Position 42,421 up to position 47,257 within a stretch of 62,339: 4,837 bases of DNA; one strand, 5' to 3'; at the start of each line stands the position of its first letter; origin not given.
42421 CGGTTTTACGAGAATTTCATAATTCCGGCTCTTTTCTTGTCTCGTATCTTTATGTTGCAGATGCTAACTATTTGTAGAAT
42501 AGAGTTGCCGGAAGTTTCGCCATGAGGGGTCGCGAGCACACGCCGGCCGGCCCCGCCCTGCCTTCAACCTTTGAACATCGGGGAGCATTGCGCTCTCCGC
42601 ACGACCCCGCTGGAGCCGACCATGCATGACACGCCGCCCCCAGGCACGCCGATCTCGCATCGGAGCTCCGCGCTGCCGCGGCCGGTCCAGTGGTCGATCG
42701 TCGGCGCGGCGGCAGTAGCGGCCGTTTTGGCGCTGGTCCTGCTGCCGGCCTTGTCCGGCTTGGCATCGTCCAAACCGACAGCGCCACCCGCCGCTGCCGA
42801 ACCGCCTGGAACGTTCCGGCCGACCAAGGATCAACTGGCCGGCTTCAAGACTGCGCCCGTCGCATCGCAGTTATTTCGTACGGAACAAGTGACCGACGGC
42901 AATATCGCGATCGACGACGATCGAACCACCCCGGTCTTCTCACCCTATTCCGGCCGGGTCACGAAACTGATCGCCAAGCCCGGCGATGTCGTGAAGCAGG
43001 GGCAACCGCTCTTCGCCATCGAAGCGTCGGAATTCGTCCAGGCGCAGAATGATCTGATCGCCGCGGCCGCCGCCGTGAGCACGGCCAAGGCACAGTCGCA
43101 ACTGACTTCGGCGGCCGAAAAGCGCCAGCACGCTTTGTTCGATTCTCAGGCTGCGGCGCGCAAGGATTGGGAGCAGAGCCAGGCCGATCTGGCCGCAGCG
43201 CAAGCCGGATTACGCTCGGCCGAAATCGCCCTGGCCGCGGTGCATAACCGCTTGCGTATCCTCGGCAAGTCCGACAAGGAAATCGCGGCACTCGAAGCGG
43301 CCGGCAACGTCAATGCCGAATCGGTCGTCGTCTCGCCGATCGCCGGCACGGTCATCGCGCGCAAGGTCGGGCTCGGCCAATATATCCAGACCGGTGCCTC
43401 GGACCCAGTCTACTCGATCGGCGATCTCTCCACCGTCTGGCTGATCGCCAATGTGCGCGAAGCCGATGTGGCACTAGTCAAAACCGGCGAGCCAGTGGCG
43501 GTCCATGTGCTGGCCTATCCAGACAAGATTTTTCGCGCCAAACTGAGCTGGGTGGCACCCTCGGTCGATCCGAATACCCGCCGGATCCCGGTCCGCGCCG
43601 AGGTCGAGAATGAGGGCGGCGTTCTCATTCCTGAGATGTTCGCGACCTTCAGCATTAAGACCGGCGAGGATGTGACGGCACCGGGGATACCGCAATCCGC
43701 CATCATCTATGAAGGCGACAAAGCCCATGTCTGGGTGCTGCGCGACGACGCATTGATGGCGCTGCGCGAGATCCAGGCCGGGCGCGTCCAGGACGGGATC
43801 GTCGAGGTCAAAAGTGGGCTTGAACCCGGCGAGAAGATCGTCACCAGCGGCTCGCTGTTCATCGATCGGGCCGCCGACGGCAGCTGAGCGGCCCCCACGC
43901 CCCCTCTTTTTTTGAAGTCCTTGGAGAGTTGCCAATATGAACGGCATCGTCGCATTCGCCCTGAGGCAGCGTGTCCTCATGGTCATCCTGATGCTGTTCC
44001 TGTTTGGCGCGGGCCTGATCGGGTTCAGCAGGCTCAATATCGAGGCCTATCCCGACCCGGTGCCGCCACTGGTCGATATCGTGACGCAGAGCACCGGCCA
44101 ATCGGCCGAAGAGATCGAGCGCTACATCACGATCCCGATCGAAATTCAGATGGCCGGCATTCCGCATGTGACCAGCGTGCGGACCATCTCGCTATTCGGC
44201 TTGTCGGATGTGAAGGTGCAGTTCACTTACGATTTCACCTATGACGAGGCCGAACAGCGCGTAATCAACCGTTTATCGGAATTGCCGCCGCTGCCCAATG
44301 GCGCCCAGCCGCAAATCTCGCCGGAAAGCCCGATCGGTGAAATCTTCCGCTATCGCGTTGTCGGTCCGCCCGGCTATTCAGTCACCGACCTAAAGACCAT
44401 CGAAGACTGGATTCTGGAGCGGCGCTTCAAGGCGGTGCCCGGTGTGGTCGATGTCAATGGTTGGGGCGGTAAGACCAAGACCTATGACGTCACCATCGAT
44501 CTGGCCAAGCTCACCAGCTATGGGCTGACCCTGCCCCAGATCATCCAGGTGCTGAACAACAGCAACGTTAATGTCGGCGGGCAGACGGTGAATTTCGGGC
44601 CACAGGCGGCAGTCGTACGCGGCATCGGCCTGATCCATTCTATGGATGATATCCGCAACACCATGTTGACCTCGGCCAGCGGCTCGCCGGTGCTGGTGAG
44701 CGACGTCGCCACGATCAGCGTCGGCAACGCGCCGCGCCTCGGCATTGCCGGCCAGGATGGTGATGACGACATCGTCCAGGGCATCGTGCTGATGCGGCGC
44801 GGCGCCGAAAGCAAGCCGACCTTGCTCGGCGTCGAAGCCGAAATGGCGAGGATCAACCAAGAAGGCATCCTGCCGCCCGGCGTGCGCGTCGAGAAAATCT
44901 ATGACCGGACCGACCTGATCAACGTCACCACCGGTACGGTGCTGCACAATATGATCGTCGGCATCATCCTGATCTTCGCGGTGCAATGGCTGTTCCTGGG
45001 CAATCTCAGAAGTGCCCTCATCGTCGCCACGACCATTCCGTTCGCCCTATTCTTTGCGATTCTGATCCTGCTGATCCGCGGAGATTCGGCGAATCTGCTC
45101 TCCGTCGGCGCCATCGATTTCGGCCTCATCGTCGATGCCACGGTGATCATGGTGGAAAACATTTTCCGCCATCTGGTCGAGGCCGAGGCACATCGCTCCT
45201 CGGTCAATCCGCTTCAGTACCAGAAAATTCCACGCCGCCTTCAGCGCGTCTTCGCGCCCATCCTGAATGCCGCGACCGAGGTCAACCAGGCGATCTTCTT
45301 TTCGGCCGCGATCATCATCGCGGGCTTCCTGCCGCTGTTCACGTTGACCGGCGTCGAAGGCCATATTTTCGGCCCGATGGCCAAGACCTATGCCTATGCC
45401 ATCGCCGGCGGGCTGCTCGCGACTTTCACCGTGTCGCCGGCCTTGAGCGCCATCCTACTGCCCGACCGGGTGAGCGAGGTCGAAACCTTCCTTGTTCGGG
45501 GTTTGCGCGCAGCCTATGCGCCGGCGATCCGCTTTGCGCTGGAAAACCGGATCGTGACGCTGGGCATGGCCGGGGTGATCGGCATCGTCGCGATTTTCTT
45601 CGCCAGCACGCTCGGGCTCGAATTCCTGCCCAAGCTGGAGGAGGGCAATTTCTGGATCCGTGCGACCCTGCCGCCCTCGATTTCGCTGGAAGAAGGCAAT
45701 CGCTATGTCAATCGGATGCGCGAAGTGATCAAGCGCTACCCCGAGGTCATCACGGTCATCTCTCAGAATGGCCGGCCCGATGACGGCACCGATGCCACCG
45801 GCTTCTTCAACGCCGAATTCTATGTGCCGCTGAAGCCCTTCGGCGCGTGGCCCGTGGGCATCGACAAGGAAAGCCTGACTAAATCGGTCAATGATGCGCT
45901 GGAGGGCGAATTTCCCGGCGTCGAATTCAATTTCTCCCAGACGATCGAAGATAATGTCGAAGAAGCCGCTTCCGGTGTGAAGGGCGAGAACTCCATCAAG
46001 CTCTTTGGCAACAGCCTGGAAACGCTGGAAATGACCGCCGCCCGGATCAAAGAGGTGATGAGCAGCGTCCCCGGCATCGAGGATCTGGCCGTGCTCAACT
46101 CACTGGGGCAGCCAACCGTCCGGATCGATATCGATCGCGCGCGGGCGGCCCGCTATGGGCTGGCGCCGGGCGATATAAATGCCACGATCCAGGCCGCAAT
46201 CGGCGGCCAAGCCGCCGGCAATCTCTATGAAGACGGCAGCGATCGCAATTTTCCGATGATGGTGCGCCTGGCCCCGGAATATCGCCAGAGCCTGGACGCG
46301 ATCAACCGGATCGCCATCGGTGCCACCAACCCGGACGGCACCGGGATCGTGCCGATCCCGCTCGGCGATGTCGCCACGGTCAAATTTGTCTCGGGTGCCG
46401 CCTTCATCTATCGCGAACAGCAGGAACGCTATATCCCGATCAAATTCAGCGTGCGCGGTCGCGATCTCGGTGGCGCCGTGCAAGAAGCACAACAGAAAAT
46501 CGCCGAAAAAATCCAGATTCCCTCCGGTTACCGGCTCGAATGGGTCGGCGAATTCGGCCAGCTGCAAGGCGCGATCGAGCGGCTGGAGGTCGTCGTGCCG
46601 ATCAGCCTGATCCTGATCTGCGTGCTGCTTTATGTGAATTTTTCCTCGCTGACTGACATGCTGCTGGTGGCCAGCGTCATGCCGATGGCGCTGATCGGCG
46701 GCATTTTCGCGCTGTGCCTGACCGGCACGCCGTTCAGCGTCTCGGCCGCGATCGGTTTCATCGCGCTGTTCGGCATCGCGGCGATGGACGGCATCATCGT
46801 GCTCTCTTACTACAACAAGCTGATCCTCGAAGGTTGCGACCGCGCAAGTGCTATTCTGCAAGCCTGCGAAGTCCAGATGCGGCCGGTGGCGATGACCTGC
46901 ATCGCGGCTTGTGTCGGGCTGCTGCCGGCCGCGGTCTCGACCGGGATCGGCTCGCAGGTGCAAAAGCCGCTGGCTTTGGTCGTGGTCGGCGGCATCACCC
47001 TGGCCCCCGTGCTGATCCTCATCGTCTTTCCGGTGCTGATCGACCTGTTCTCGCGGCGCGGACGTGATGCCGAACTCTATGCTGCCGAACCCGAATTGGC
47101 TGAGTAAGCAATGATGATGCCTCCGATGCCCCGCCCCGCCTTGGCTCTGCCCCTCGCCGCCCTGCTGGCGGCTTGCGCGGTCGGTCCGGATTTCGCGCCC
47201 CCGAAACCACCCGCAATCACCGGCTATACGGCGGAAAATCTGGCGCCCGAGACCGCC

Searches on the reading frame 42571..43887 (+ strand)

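Call 62: search_protein_families(library=pfam, proteins=[window:42571-43887:+], max_evalue=1)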
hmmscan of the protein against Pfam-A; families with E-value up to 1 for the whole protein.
window:42571-43887:+ (438 aa): 7 families
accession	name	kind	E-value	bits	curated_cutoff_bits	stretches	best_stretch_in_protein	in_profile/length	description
PF16576.10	HlyD_D23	-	2.6e-53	180.9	30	1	108-358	8-214/214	Barrel-sandwich domain of CusB or HlyD membrane-fusion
PF13437.12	HlyD_3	-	1e-23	84.5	22.2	2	252-348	1-96/106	HlyD family secretion protein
PF13533.13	Biotin_lipoyl_2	-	3.8e-05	23.8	29.8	1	121-151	2-32/32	Biotin-lipoyl like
PF00364.28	Biotin_lipoyl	-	0.00017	21.8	22.1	1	121-150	44-73/73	Biotin-requiring enzyme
PF00529.27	CusB_dom_1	-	0.056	14.2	26.5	1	396-425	60-89/89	Cation efflux system protein CusB domain 1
PF01862.21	PvlArgDC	-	0.068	13.5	22.7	1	139-221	56-141/161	Pyruvoyl-dependent arginine decarboxylase (PvlArgDC)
PF05896.17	NQRA_N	-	0.078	13.6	25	0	124-151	33-60/94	NqrA N-terminal barrel-sandwich hybrid domain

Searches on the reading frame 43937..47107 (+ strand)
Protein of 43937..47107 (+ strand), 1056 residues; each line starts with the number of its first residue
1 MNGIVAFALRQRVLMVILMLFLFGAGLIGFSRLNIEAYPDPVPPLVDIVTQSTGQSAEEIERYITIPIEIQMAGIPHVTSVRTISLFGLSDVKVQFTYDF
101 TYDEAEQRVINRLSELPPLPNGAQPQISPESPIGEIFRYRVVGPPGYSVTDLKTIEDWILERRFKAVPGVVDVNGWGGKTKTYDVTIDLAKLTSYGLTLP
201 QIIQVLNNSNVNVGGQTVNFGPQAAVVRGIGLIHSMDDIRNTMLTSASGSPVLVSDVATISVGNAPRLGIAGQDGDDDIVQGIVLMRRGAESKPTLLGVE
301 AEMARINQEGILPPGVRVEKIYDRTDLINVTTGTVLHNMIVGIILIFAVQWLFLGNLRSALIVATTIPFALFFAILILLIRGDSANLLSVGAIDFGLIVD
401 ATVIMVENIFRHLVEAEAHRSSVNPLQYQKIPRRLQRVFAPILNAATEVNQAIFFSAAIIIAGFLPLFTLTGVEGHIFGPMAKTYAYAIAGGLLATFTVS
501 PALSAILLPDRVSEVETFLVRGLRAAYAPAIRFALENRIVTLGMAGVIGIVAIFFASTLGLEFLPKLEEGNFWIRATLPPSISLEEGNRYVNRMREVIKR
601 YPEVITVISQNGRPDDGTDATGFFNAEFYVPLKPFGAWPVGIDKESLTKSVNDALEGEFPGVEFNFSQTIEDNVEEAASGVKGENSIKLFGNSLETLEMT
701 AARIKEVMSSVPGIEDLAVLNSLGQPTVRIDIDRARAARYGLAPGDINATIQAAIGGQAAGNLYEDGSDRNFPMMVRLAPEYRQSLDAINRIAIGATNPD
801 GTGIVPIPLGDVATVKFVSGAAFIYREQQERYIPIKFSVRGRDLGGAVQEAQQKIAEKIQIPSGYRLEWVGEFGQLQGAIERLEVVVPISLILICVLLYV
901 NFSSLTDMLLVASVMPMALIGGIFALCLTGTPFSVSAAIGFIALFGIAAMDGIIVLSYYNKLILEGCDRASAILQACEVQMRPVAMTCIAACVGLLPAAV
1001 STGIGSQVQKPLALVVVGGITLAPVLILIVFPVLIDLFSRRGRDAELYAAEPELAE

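Call 62: search_protein_families(library=pfam, proteins=[window:43937-47107:+], max_evalue=1)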
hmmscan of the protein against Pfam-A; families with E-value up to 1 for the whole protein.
window:43937-47107:+ (1056 aa): 1 family
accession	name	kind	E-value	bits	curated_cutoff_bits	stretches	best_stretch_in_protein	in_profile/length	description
PF00873.25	ACR_tran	-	3.1e-233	777.1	28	1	4-1035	1-1017/1021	AcrB/AcrD/AcrF family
